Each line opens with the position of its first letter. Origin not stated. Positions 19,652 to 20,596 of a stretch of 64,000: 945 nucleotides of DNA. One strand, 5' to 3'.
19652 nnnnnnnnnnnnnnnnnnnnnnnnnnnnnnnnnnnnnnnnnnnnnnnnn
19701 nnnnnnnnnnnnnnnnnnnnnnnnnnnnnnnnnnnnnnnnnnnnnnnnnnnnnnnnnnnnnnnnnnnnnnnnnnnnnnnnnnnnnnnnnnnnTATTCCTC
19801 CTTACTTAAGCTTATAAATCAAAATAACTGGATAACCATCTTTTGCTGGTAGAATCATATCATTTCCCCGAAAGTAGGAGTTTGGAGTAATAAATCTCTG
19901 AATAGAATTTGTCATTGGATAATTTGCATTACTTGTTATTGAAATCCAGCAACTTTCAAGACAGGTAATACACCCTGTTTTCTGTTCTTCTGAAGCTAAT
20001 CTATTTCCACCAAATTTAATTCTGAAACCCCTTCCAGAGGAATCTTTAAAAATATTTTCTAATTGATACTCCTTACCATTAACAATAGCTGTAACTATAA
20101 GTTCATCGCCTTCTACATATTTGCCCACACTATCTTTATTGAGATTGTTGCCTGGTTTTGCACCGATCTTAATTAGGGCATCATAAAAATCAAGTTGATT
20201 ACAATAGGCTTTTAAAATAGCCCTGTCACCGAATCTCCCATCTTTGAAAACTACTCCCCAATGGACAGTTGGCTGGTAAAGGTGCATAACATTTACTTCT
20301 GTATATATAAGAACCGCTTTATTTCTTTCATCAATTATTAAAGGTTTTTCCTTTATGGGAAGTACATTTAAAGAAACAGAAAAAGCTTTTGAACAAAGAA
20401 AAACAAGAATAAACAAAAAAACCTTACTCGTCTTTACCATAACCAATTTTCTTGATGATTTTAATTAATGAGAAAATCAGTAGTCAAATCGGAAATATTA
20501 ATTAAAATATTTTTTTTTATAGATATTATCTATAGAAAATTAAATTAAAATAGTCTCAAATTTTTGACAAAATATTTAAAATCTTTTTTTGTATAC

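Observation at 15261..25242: Candidate organo-arsenic / selenium-linked biosynthetic island with no characterised counterpart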

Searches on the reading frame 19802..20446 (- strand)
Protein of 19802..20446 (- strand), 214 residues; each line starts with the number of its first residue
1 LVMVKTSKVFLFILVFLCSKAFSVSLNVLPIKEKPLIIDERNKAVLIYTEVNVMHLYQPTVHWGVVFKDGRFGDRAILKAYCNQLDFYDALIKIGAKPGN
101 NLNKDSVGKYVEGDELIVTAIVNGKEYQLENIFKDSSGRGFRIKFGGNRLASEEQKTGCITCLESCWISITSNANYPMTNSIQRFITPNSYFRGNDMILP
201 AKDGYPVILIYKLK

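Call 3: search_protein_families(library=pfam, proteins=[window:19802-20446:-], max_evalue=0.01)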
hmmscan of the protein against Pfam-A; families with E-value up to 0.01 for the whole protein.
window:19802-20446:- (214 aa): 0 families

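Call 4: search_protein_families(library=ncbifam, proteins=[window:19802-20446:-], max_evalue=0.01)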
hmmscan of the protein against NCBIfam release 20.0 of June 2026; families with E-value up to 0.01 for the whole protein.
window:19802-20446:- (214 aa): 1 family
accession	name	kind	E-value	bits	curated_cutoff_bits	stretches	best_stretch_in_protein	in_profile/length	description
NF040466.1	ydjY_domain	domain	9.5e-28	97.1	50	1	36-213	1-180/181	YdjY domain-containing protein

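Call 23: search_dna_similar(query=window:19802-20446:-, collection=plasmids, mode=protein, max_rows=10)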
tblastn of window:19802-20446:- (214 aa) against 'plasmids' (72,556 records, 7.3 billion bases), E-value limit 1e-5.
Records with a match: 5; places in all: 5; records where one place covers at least 80% of the query: 3.
Best place of each record, by identity: <60% 5.
By first word of the organism name: Escherichia 4; Acetoanaerobium 1.
By predicted mobility (MOB-suite, as given by PLSDB): non-mobilizable 5.
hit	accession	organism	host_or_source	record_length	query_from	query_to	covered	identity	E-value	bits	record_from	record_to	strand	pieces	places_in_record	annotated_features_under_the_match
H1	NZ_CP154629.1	Acetoanaerobium noterae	cell culture,Sludge of a digestion ...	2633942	33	213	85%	38.6%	2e-31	127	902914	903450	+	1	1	none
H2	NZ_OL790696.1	Escherichia coli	-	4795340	34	208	82%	35.4%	5e-26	112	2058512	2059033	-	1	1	none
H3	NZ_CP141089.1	Escherichia coli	Homo sapiens,Infected Human Urine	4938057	34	203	79%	36.4%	7e-26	111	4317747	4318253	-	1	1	none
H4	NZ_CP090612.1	Escherichia coli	pig,lung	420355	34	208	82%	34.8%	2e-25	110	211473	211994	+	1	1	ydjY: lipoprotein YdjY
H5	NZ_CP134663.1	Escherichia coli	Larus michahellis,bacteria,cloaca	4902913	34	203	79%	35.8%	2e-25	110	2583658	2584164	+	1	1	none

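Call 24: get_annotated_region(hit=H4, flank=7000)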
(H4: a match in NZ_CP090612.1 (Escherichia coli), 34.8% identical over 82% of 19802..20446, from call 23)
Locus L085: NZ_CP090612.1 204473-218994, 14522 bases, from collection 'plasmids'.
description: Escherichia coli isolate DCE7 plasmid pDCE7-1, complete sequence
organism: Escherichia coli (NCBI taxid 562)
taxonomy: Bacteria; Pseudomonadota; Gammaproteobacteria; Enterobacterales; Enterobacteriaceae; Escherichia; Escherichia coli
host: -; source: pig,lung; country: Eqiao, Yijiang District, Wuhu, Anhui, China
typing (MOB-suite, as given by PLSDB): non-mobilizable
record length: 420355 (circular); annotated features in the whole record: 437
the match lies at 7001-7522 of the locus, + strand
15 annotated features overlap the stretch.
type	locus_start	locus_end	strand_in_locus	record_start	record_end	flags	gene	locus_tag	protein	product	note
CDS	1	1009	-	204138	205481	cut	astB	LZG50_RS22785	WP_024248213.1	N-succinylarginine dihydrolase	GO:0006527 - arginine catabolic process [Evidence IEA]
CDS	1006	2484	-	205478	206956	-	astD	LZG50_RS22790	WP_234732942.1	succinylglutamate-semialdehyde dehydrogenase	GO:0006527 - arginine catabolic process [Evidence IEA]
CDS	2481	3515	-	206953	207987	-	astA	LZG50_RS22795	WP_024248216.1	arginine N-succinyltransferase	GO:0006527 - arginine catabolic process [Evidence IEA]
CDS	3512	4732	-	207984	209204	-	astC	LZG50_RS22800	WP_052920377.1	succinylornithine/acetylornithine transaminase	-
CDS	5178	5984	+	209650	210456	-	xthA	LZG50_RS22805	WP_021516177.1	exodeoxyribonuclease III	GO:0006281 - DNA repair [Evidence IEA]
CDS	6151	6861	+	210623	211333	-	ydjX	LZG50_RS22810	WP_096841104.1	TVP38/TMEM64 family protein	-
CDS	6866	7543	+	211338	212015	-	ydjY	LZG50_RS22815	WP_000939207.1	lipoprotein YdjY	-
CDS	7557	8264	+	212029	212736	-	ydjZ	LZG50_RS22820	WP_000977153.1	TVP38/TMEM64 family protein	-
CDS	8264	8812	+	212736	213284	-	ynjA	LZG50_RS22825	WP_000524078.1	carboxymuconolactone decarboxylase family protein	-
CDS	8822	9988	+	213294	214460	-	ynjB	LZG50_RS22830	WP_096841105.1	ABC transporter substrate-binding protein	-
CDS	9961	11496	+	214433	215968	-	ynjC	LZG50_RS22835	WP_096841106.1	ABC transporter permease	-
CDS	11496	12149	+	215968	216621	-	ynjD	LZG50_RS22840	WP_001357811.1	ATP-binding cassette domain-containing protein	-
CDS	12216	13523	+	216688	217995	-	ynjE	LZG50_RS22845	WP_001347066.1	thiosulfate sulfurtransferase YnjE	-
CDS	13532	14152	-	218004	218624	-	ynjF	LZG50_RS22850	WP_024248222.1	CDP-alcohol phosphatidyltransferase family protein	GO:0008654 - phospholipid biosynthetic process [Evidence IEA]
CDS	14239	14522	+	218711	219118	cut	nudG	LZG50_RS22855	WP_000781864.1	CTP pyrophosphohydrolase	-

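Call 25: get_annotated_region(hit=H1, flank=7000)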
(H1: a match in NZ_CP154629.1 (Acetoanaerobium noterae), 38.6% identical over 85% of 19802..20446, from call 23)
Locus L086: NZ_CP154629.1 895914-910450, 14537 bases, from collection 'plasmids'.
description: Acetoanaerobium noterae strain DSL2 plasmid pTPELB2, complete sequence
organism: Acetoanaerobium noterae (NCBI taxid 745369)
taxonomy: Bacteria; Bacillota; Clostridia; Peptostreptococcales; Filifactoraceae; Acetoanaerobium; Acetoanaerobium noterae
host: -; source: cell culture,Sludge of a digestion tower of a wastewater treatment plant; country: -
typing (MOB-suite, as given by PLSDB): non-mobilizable
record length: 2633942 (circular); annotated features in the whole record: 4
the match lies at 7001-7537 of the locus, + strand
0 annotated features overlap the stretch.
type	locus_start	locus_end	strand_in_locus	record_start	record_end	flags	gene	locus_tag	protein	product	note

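Call 39: find_homologous_proteins(query=window:19802-20446:-, max_evalue=1e-8)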
Query window:19802-20446:- (214 aa): 357 proteins with E <= 1e-8 among 446 candidates; the best 120 are listed.
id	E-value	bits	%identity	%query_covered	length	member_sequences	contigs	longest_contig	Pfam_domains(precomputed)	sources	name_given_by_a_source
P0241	4.3e-139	479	100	99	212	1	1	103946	PF27149.1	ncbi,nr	ncbi:MAG: YdjY domain-containing protein [Proteobacteria bacterium]|nr:YdjY domain-containing protei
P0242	3.8e-110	384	78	99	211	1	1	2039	PF27149.1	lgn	-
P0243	1.1e-109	383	80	90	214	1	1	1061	PF27149.1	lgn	-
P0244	1.9e-109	382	80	96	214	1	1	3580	PF27149.1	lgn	-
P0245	1.4e-107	376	78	96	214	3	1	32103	PF27149.1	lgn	-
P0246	2.3e-107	375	78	96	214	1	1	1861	PF27149.1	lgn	-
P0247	7.4e-105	367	80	94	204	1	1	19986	PF27149.1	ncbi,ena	-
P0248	1.7e-104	366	80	94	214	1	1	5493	PF27149.1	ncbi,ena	-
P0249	1.7e-101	356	78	90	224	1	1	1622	PF27149.1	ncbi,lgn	-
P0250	1.8e-101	356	76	92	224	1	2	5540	PF27149.1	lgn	-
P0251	3.0e-101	355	76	92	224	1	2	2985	PF27149.1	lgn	-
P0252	2.1e-100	353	75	92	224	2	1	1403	PF27149.1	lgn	-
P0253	7.7e-100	351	72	100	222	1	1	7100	PF27149.1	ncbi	ncbi:MAG: YdjY domain-containing protein [Thermodesulfovibrionales bacterium]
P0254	3.4e-98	345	71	99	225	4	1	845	PF27149.1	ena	-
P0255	4.0e-97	342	73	95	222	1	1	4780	PF27149.1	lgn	-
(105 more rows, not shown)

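Call 46: predict_structure(alignment_id=A2)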
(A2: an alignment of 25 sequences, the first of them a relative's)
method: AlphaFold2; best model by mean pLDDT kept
length: 212 residues; sequences in the alignment: 25
mean_pLDDT: 77.6   pTM: 0.76
mean pLDDT of the five models: 77.6, 76.9, 75.2, 74.4, 73.5
residues with pLDDT >= 90: 60; 70-90: 91; 50-70: 48; < 50: 13
segments of 3 or more residues with pLDDT < 50: 20-23, 161-168
pLDDT, mean of each block of 10 residues (from residue 1): 68 60 70 95 93 69 80 84 92 87 70 92 90 78 78 66 48 63 71 82 92 91
secondary structure, 60 per line:
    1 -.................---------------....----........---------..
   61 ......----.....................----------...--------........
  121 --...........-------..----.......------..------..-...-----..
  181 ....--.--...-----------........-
elements in order: H2-18 E34-37 E42-49 E59-66 E74-81 H82-91 E113-120 E123-126 H127-130 E131-133 H147-153 H179-184 E190-192 E204-211

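Call 82: search_protein_families(library=pfam, proteins=[L086:1021-2178:+, L086:2208-3437:+, L086:3439-4305:+, L086:5097-6116:+, L086:6120-6707:+, L086:6830-7546:+, L086:7601-8791:+, L086:8850-9521:+], max_evalue=0.001)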
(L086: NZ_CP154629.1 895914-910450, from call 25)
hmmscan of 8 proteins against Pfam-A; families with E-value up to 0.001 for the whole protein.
L086:1021-2178:+ (385 aa): 11 families
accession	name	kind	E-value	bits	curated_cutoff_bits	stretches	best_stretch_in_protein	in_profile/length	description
PF02754.22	CCG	-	7.4e-16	58.5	20.6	2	259-338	2-81/85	Cysteine-rich domain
PF13237.11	Fer4_10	-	2.8e-09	37.2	25.5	1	17-76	2-53/53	4Fe-4S dicluster domain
PF13534.11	Fer4_17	-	1.5e-07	32.3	22.2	1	23-80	1-61/61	4Fe-4S dicluster domain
PF13183.11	Fer4_8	-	2.5e-07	31.6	27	1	22-79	3-68/68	4Fe-4S dicluster domain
PF13187.11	Fer4_9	-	2.2e-06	28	27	0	65-86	2-23/52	4Fe-4S dicluster domain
PF12838.12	Fer4_7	-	1.2e-05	26.1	27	1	23-79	1-52/52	4Fe-4S dicluster domain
PF13484.11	Fer4_16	-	1.3e-05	26.3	30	0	65-83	2-20/66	4Fe-4S double cluster binding domain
PF12797.12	Fer4_2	-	1.3e-05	25.3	24.5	1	20-35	6-21/22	4Fe-4S binding domain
PF00037.32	Fer4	-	7.7e-05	22.8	21.1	1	64-78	7-21/24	4Fe-4S binding domain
PF14697.11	Fer4_21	-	0.00013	22.4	35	0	9-38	27-55/59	4Fe-4S dicluster domain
PF12837.12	Fer4_6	-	0.00023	21.4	25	1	21-36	6-21/24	4Fe-4S binding domain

L086:2208-3437:+ (409 aa): 2 families
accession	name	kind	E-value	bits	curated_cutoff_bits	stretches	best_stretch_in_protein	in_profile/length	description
PF13416.11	SBP_bac_8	-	2.2e-23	83.9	27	1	66-360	4-270/279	Bacterial extracellular solute-binding protein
PF01547.30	SBP_bac_1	-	1.5e-06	28.9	26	1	95-338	43-307/307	Bacterial extracellular solute-binding protein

L086:3439-4305:+ (288 aa): 1 family
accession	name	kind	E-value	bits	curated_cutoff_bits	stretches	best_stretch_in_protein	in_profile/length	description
PF00528.27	BPD_transp_1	-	6.8e-11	42.7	26.4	1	81-281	5-180/184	Binding-protein-dependent transport system inner membrane component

L086:5097-6116:+ (339 aa): 4 families
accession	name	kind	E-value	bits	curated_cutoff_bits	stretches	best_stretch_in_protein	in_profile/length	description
PF00005.33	ABC_tran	-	1e-36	127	25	1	20-161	2-136/137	ABC transporter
PF13304.12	AAA_21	-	7e-09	36.6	27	1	96-192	196-298/304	AAA domain, putative AbiEii toxin, Type IV TA system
PF02463.25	SMC_N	-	9.6e-05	22.3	40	1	4-201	5-206/220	RecF/RecN/SMC N terminal domain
PF03215.21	Rad17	-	0.00078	19.9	23.8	0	21-55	37-71/186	Rad17 P-loop domain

L086:6120-6707:+ (195 aa): 1 family
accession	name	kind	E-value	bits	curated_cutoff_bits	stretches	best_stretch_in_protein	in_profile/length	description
PF01066.26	CDP-OH_P_transf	-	7.2e-16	59.4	22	1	27-175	3-144/152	CDP-alcohol phosphatidyltransferase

L086:6830-7546:+ (238 aa): 1 family
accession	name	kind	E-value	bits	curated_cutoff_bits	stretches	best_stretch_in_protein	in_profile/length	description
PF14352.11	DUF4402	-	0.00031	21.8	25.2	1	88-185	23-117/129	Domain of unknown function (DUF4402)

L086:7601-8791:+ (396 aa): 1 family
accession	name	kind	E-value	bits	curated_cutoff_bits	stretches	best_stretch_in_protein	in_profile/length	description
PF09335.16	VTT_dom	-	5.5e-28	98.3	33.9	1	235-351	1-121/123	VTT domain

L086:8850-9521:+ (223 aa): 1 family
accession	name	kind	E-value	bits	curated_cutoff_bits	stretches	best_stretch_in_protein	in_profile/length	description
PF09335.16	VTT_dom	-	1e-25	91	33.9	1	60-181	1-122/123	VTT domain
